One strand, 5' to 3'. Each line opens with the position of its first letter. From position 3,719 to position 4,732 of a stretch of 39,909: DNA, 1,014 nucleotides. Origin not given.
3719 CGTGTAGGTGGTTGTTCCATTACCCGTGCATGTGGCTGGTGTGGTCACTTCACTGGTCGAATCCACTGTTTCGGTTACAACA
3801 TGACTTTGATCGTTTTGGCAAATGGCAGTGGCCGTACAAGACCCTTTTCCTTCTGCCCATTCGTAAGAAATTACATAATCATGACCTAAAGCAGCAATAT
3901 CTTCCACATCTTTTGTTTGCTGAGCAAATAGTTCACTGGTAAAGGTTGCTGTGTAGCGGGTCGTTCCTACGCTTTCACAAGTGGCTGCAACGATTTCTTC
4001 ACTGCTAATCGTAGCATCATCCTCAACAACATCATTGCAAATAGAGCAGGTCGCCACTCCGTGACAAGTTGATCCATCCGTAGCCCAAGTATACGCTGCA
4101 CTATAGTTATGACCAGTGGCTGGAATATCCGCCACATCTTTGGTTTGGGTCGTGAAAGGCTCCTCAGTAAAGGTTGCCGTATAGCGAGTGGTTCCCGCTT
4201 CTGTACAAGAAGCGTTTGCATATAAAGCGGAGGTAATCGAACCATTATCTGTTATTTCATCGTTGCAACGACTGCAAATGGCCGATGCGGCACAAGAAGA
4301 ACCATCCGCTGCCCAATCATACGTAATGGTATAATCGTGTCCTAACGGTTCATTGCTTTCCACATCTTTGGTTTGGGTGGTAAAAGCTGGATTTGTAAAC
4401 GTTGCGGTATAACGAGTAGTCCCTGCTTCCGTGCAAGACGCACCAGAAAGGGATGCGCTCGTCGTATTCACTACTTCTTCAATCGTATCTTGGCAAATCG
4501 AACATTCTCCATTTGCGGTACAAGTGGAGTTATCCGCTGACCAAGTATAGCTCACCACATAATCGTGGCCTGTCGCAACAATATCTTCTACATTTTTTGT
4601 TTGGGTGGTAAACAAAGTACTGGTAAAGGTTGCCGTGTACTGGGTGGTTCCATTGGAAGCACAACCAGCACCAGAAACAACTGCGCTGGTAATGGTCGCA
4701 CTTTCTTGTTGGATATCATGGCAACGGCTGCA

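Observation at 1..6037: A 6-kb open reading frame, missing from the supplied ORF track, encodes a giant secreted cohesin + 24-repeat Cys-rich protein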

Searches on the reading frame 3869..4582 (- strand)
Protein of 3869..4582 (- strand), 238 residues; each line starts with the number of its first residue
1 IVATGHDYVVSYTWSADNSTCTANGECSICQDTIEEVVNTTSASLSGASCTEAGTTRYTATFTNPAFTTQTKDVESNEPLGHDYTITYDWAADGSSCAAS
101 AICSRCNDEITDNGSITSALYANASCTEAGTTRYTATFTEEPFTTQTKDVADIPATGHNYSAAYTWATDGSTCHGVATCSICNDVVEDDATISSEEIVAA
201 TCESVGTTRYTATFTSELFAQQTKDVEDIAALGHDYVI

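Call 30: predict_structure(alignment_id=A1)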
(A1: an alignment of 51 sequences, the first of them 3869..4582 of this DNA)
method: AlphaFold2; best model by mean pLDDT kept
length: 238 residues; sequences in the alignment: 51
mean_pLDDT: 96.8   pTM: 0.70
mean pLDDT of the five models: 96.8, 96.6, 96.3, 96.0, 95.6
residues with pLDDT >= 90: 230; 70-90: 5; 50-70: 3; < 50: 0
segments of 3 or more residues with pLDDT < 50: none
pLDDT, mean of each block of 10 residues (from residue 1): 84 98 96 97 97 97 97 96 98 98 97 98 98 98 98 98 98 98 98 98 98 98 98 89
secondary structure, 60 per line:
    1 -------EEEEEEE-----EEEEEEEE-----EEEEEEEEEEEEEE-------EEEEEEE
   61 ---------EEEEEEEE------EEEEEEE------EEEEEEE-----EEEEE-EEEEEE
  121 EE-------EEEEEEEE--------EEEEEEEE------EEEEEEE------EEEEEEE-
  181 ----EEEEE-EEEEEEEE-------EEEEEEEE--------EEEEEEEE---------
elements in order: E8-14 E20-27 E33-46 E54-60 E70-77 E84-90 E97-103 E109-113 E115-122 E130-137 E146-153 E160-166 E173-179 E185-189 E191-198 E206-213 E222-229
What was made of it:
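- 2..5500 (-): Array of 24 tandem Cys/His-rich units (aa 180-2012). Unit starts in aa: 180, 256, 333, 410, 486, 562, 638, 714, 791, 867, 943, 1019, 1095, 1173, 1250, 1327, 1403, 1479, 1556, 1633, 1709, 1785, 1862, 1938. Last unit 75 aa, ending at the contig edge. AF2 model of units 5-7: pLDDT 96.8, all-β, five strands per unit (call 30).
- Repeat fold: AF2 pLDDT 96.8 and pTM 0.70 for three consecutive units, all-β with a regular five-strand pattern (call 30).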

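Call 33: fold_search(model_id=the predicted structure, library=pdb)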
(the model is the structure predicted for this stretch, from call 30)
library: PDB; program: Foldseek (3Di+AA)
matches with E <= 10: 661; with E <= 0.001: 0
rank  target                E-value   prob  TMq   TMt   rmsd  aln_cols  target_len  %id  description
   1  7c3e_B                1.5e-02  0.28  0.12  0.09  45.0       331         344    8  Crystal structure of R97A/R150A/R203A mutant of AofleA from Arthrobotrys oligospora (released 2020-07-29)
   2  8f5p_B                2.4e-02  0.25  0.13  0.04  33.9       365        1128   10  Structure of Leishmania tarentolae IFT-A (state 2) (released 2022-12-21)
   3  8hmc_B                2.9e-02  0.12  0.10  0.03  39.5       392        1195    8  base module state 1 of Tetrahymena IFT-A (released 2023-06-14)
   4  7rro_e                5.0e-02  0.10  0.10  0.05  33.7       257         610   10  Structure of the 48-nm repeat doublet microtubule from bovine tracheal cilia (released 2021-10-27)
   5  5o3w_D                5.7e-02  0.14  0.12  0.04  35.5       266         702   10  Structural characterization of the fast and promiscuous macrocyclase from plant - PCY1-S562A bound to Presegetalin A1 (released 2018-02-07)
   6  7obm                  6.0e-02  0.18  0.12  0.05  36.4       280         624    9  Crystal structure of the human Prolyl Endopeptidase-Like protein short form (residues 90-727) (released 2021-11-10)
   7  8rfb                  6.0e-02  0.16  0.12  0.05  39.2       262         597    7  Cryo-EM structure of the R243C mutant of human Prolyl Endopeptidase-Like (PREPL) protein involved in Congenital myasthen (released 2024-09-04)
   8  3k4x_A                6.0e-02  0.11  0.11  0.04  33.2       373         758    6  Eukaryotic Sliding Clamp PCNA Bound to DNA (released 2010-02-16)
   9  5o3u_A                6.3e-02  0.21  0.12  0.05  38.2       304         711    7  Structural characterization of the fast and promiscuous macrocyclase from plant - PCY1-S562A bound to Presegetalin F1 (released 2018-02-07)
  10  5o3u_D                6.3e-02  0.13  0.11  0.04  35.1       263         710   10  Structural characterization of the fast and promiscuous macrocyclase from plant - PCY1-S562A bound to Presegetalin F1 (released 2018-02-07)
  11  5jrk_B                8.0e-02  0.13  0.11  0.05  38.5       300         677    9  Crystal Structure of the Sphingopyxin I Lasso Peptide Isopeptidase SpI-IsoP (SeMet-derived) (released 2016-09-28)
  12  1utc_A                8.0e-02  0.12  0.11  0.08  37.0       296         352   10  Clathrin terminal domain complexed with TLPWDLWTT (released 2004-02-25)
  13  8ptx_A                8.0e-02  0.11  0.11  0.03  38.2       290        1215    9  Cryo-EM structure of human Elp123 in complex with tRNA, acetyl-CoA, 5'-deoxyadenosine and methionine (released 2024-04-17)
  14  2d5l                  8.4e-02  0.08  0.09  0.05  34.4       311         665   10  Crystal Structure of Prolyl Tripeptidyl Aminopeptidase from Porphyromonas gingivalis (released 2006-09-19)
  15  5o3u_B                8.9e-02  0.20  0.12  0.05  37.4       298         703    7  Structural characterization of the fast and promiscuous macrocyclase from plant - PCY1-S562A bound to Presegetalin F1 (released 2018-02-07)
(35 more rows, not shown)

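Call 88: fold_search(model_id=the predicted structure, library=viral)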
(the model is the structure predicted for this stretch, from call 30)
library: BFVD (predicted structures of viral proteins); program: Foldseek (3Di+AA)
matches with E <= 10: 512; with E <= 0.001: 1
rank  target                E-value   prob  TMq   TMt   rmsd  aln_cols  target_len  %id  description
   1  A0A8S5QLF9            2.5e-08  1.00  0.23  0.09  28.5       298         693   20  S-layer homology domain (Fragment) [Podoviridae sp. ctdRZ1]
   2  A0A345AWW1            1.4e-02  0.41  0.16  0.09  19.6       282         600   10  (no name in the UniProt tables at hand)
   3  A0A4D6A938            1.6e-02  0.21  0.12  0.04  35.6       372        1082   11  (no name in the UniProt tables at hand)
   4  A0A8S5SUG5            1.9e-02  0.35  0.14  0.11  18.3       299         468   10  Leucine rich repeat protein [Siphoviridae sp. ctqPo10]
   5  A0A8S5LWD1            3.1e-02  0.30  0.14  0.08  33.6       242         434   12  Tail protein [Siphoviridae sp. ct3pR10]
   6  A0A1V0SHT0            3.3e-02  0.21  0.13  0.06  36.4       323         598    8  prolyl oligopeptidase [Klosneuvirus KNV1]
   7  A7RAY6                3.6e-02  0.18  0.13  0.04  42.5       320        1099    8  (no name in the UniProt tables at hand)
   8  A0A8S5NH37            4.2e-02  0.30  0.15  0.11  20.4       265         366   13  Tail protein (Fragment) [Siphoviridae sp. ctB9N2]
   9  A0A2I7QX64            4.4e-02  0.15  0.13  0.08  38.2       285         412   10  (no name in the UniProt tables at hand)
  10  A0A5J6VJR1            7.4e-02  0.14  0.13  0.05  52.9       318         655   10  Collagen triple helix repeat containing protein [Megaviridae environmental sample]
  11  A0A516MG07            9.0e-02  0.20  0.13  0.04  39.8       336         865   10  (no name in the UniProt tables at hand)
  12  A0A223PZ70            9.4e-02  0.14  0.14  0.06  29.8       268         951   10  Envelope glycoprotein C [Mule deer alphaherpesvirus]
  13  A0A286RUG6            1.2e-01  0.16  0.16  0.07  28.5       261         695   11  Envelope glycoprotein C [Beluga whale alphaherpesvirus 1]
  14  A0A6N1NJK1            1.3e-01  0.18  0.11  0.11  34.9       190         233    4  Putative ORFan [Tupanvirus deep ocean]
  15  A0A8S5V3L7            1.3e-01  0.14  0.14  0.09  32.4       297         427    5  Uncharacterized protein [Myoviridae sp. ctk6V34]
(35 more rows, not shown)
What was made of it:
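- Tried and rejected: The one viral-library hit (A0A8S5QLF9, E 2.5e-8) is an unannotated SLH-bearing fragment from a virome contig and is most likely another family member, so it tells us nothing about function (call 88).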
